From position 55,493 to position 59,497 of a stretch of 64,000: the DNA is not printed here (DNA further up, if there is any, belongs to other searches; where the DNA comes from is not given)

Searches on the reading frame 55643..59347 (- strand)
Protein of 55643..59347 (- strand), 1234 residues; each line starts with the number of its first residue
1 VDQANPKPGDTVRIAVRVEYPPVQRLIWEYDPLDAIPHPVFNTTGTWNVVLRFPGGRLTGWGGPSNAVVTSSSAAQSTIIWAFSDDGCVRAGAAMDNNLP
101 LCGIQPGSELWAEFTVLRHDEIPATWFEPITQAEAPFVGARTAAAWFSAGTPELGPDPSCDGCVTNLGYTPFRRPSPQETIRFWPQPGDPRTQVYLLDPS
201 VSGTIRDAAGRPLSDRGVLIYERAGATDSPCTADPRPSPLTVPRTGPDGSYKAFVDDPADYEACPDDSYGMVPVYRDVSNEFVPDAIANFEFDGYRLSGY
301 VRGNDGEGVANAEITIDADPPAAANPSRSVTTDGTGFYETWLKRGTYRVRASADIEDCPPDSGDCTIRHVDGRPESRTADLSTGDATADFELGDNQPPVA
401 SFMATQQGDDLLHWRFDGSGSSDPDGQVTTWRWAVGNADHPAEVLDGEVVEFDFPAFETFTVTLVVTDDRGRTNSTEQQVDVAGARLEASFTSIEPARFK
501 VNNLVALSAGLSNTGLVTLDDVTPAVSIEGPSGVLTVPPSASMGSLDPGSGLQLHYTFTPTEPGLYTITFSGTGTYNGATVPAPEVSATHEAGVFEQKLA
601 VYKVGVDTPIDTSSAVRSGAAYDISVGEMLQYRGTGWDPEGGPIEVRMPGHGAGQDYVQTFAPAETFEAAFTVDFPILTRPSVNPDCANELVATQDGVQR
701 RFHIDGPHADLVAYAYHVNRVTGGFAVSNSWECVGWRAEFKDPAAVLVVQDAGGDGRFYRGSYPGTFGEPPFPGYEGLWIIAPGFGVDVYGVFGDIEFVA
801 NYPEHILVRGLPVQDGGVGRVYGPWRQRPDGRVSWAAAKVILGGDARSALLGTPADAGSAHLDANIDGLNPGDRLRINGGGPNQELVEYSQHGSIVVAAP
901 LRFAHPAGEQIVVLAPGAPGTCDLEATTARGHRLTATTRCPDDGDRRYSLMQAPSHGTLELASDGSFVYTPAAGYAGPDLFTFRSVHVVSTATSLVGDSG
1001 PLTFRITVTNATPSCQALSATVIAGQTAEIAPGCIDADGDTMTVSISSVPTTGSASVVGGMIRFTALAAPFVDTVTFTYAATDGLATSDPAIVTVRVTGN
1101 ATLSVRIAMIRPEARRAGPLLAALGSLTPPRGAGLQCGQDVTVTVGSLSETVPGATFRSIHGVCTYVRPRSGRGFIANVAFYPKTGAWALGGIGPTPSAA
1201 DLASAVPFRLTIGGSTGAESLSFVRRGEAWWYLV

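Call 8: search_protein_families(library=pfam, proteins=[window:55643-59347:-], max_evalue=0.01)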
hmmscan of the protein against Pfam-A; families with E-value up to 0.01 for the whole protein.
window:55643-59347:- (1234 aa): 8 families
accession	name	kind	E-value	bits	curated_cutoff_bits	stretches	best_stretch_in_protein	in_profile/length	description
PF17963.7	Big_9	-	1.5e-14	55.1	23.6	2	934-984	23-73/89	Bacterial Ig domain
PF18911.6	PKD_4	-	9e-11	42.1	27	1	395-478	1-80/85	PKD domain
PF17803.7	Cadherin_4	-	1.6e-09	38.6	25.1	2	1002-1057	3-63/71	Bacterial cadherin-like domain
PF13620.12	CarboxypepD_reg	-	3.5e-08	34.1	32.3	1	297-354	2-57/82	Carboxypeptidase regulatory-like domain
PF17892.7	Cadherin_5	-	3.1e-06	27.4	26.5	1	949-984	45-80/98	Cadherin-like domain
PF00801.26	PKD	-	1.1e-05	25.8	23.5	1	419-476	22-75/80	PKD domain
PF22352.2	K319L-like_PKD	-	0.00092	19.6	27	1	417-482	17-84/84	K319L-like, PKD domain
PF17210.9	SdrD_B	-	0.0051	17.4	29.7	0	305-373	20-88/112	SdrD B-like domain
